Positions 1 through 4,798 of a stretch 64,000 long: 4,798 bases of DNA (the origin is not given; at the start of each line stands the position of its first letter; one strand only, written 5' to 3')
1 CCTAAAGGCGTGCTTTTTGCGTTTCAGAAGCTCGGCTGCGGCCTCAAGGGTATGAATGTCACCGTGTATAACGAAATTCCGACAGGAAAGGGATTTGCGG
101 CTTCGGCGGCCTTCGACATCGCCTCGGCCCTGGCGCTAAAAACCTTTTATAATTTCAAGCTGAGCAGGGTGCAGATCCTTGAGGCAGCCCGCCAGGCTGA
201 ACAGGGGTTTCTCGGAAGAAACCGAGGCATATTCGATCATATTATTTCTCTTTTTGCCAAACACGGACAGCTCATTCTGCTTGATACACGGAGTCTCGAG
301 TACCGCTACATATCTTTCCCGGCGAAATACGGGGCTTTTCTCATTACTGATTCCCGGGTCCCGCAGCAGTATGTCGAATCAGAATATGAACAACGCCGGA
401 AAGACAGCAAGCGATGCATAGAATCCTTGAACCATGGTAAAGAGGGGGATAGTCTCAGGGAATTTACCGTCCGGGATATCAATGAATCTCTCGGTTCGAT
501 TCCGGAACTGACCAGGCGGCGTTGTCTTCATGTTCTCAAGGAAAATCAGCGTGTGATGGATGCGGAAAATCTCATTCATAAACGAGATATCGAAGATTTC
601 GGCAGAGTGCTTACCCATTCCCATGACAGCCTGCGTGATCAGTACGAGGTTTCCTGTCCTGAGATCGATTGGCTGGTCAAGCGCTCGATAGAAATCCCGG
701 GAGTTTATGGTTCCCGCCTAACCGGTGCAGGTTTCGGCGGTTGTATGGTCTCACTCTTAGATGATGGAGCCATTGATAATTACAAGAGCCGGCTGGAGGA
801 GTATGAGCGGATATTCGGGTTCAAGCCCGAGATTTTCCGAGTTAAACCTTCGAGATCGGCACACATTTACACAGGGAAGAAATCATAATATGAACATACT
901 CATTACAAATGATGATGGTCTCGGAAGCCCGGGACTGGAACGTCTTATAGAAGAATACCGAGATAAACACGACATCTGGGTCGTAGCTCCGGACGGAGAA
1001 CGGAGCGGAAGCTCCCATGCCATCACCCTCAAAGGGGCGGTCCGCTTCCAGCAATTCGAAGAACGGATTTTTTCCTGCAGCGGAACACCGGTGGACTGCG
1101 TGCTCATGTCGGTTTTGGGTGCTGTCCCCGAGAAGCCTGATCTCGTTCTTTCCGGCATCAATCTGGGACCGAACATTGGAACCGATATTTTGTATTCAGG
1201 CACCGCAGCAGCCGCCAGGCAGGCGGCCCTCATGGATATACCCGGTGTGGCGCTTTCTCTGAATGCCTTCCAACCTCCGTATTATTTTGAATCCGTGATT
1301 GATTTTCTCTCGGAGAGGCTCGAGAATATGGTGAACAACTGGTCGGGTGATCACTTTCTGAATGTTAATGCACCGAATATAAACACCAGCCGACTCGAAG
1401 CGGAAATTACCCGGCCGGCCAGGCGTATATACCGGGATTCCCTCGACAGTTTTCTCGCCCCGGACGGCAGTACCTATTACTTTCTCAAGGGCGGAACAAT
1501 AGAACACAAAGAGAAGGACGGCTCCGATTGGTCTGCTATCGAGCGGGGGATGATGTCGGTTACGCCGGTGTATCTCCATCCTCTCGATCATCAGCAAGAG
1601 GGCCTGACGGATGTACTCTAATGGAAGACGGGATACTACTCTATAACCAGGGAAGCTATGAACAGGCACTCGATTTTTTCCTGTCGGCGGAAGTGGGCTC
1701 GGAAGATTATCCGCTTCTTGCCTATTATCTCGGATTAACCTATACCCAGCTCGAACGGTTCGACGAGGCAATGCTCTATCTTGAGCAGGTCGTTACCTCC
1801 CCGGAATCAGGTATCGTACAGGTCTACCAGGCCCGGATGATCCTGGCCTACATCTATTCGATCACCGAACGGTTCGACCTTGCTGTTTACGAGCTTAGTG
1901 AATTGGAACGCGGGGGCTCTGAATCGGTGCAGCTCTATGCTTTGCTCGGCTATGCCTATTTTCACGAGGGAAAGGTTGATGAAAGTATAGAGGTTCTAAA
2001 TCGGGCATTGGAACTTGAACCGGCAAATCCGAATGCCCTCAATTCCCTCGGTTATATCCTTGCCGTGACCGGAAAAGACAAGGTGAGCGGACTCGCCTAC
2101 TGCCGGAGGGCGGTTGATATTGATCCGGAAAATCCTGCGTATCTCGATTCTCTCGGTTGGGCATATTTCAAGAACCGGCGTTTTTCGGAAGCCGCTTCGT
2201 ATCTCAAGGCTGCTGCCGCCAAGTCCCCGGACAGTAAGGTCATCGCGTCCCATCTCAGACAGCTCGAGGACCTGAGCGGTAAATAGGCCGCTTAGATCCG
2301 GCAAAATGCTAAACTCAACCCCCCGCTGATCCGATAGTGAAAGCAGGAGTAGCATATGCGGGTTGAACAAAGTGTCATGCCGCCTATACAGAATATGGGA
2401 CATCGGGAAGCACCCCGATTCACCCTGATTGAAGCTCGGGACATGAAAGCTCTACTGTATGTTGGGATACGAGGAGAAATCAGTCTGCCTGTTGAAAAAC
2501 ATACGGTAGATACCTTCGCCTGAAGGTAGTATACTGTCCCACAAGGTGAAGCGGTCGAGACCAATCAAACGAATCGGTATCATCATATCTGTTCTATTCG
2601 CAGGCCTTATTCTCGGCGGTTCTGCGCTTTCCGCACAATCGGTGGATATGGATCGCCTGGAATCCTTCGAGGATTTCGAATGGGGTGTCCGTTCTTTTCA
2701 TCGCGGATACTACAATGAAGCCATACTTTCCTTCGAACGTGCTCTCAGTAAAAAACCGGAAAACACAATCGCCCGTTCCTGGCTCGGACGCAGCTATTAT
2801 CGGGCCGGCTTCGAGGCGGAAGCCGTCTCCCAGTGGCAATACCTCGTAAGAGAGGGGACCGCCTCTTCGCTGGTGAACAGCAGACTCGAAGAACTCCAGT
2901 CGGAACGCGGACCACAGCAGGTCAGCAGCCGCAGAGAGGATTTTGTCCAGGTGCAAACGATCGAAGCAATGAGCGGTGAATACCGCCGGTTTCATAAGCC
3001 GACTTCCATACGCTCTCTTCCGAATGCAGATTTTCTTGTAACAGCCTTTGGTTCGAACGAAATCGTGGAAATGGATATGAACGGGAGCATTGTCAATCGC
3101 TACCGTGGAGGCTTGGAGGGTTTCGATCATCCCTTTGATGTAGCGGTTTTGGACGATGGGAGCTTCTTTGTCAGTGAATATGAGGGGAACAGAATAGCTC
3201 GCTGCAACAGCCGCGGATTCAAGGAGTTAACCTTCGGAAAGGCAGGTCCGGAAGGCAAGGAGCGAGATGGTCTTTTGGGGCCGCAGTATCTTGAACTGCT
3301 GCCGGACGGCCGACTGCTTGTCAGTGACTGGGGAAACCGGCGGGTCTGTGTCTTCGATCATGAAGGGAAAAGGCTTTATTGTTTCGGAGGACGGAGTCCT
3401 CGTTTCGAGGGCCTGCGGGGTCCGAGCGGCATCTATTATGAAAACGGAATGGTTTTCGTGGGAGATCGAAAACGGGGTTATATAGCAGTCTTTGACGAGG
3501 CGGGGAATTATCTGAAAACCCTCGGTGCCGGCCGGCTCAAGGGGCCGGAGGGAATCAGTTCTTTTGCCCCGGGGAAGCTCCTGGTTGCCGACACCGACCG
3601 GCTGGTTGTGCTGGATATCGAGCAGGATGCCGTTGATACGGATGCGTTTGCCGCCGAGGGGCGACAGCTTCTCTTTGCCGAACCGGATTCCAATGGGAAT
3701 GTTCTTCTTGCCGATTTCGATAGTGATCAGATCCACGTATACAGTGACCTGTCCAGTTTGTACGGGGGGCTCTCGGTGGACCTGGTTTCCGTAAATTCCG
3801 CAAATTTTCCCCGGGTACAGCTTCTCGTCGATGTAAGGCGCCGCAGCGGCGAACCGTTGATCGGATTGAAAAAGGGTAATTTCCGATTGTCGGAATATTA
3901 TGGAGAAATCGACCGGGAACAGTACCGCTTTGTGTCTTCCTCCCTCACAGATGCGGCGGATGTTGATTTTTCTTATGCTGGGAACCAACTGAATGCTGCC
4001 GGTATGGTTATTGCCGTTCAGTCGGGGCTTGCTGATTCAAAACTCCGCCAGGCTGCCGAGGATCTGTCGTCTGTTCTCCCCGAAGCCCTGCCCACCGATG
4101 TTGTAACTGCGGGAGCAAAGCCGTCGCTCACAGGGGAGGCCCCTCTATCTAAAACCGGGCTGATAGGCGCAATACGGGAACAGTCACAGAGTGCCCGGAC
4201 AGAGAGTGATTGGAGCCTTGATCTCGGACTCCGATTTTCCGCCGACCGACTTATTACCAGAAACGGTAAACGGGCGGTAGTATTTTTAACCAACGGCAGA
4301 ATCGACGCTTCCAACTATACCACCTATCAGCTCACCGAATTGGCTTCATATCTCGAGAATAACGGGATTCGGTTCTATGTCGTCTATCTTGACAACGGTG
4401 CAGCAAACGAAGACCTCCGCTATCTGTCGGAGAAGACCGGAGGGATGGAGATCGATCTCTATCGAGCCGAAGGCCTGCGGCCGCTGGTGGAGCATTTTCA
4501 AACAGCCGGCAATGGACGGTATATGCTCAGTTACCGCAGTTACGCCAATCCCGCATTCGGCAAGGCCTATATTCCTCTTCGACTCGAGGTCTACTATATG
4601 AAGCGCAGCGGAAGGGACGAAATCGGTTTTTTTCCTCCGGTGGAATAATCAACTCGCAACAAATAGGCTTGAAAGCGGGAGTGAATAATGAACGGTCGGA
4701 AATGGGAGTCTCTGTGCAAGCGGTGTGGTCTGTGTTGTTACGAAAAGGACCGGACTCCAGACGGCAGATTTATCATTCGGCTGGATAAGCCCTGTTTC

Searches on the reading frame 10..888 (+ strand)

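Call 75: search_protein_families(library=pfam, proteins=[window:10-888:+], max_evalue=0.00001)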
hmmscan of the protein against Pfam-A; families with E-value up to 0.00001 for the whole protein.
window:10-888:+ (292 aa): 2 families
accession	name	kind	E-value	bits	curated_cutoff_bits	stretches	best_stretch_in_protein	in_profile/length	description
PF00288.32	GHMP_kinases_N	-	2.9e-13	50.3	22.3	1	6-83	12-86/87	GHMP kinases N terminal domain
PF08544.19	GHMP_kinases_C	-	2.5e-11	44.2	21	1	188-264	4-81/85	GHMP kinases C terminal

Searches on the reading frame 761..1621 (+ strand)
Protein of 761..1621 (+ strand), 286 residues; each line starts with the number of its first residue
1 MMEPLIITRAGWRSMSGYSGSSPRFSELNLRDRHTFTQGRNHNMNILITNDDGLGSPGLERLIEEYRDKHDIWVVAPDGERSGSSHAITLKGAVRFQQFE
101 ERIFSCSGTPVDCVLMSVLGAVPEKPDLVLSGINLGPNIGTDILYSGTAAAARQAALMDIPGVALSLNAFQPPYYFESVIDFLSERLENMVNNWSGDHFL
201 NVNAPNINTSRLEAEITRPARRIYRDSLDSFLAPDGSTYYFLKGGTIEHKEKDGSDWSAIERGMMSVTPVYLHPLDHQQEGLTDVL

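Call 75: search_protein_families(library=pfam, proteins=[window:761-1621:+], max_evalue=0.00001)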
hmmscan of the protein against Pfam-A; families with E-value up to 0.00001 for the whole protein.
window:761-1621:+ (286 aa): 1 family
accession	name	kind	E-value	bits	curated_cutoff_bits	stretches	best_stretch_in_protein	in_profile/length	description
PF01975.23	SurE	-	3.5e-53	180.7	22.1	1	46-225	1-188/189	Survival protein SurE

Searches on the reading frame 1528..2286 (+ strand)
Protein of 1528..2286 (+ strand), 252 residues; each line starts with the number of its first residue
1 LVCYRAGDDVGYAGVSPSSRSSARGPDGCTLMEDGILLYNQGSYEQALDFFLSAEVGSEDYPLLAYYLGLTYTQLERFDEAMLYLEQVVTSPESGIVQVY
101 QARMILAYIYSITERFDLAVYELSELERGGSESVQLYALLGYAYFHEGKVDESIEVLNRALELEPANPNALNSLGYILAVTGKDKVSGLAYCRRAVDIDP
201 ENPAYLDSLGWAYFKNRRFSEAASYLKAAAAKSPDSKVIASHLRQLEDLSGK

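Call 75: search_protein_families(library=pfam, proteins=[window:1528-2286:+], max_evalue=0.00001)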
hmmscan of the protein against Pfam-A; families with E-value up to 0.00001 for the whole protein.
window:1528-2286:+ (252 aa): 15 families
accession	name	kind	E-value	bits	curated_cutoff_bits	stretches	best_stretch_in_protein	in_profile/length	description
PF07719.23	TPR_2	-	2.4e-21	74.4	27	1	136-167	3-34/34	Tetratricopeptide repeat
PF00515.34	TPR_1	-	1.8e-20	72.3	27.8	0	135-167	2-34/34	Tetratricopeptide repeat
PF13432.12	TPR_16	-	4.1e-20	72.3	32.7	1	140-203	3-65/65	Tetratricopeptide repeat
PF13181.12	TPR_8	-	1.9e-18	65.4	25.7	1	135-167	2-34/34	Tetratricopeptide repeat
PF13414.12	TPR_11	-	2.4e-17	62.8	26.8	1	141-179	1-39/42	TPR repeat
PF13428.12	TPR_14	-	5.1e-17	61.1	23.5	0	135-175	2-42/44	Tetratricopeptide repeat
PF14559.12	TPR_19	-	4.4e-14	53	25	0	189-238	11-60/68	Tetratricopeptide repeat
PF13431.12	TPR_17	-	4.7e-12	45.6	24.4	0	157-182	2-27/34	Tetratricopeptide repeat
PF13371.12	TPR_9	-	1.9e-11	44.2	35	0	180-240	6-66/73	Tetratricopeptide repeat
PF13174.12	TPR_6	-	8.4e-11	42.2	26.3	0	209-236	6-33/33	Tetratricopeptide repeat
PF25062.1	ARM_TT21_N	-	4.5e-10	40.1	40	1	44-235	10-200/222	Tetratricopeptide repeat protein 21 N-terminal ARM repeat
PF12895.13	ANAPC3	-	5.4e-10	39.9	27.2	0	38-87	33-81/82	Anaphase-promoting complex, cyclosome, subunit 3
PF13176.12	TPR_7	-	7.1e-10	38.6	27.9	0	68-89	5-26/36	Tetratricopeptide repeat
PF13424.12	TPR_12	-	6.4e-09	36.3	30.1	0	137-173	6-47/77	Tetratricopeptide repeat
PF13374.12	TPR_10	-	7.5e-08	32.6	27.5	0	68-90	8-30/42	Tetratricopeptide repeat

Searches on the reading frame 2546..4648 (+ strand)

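Call 75: search_protein_families(library=pfam, proteins=[window:2546-4648:+], max_evalue=0.00001)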
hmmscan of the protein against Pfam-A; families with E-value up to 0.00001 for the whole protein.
window:2546-4648:+ (700 aa): 1 family
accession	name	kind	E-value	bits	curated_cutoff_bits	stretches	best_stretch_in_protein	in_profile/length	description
PF01436.27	NHL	-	9.1e-13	48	20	0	251-270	9-28/28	NHL repeat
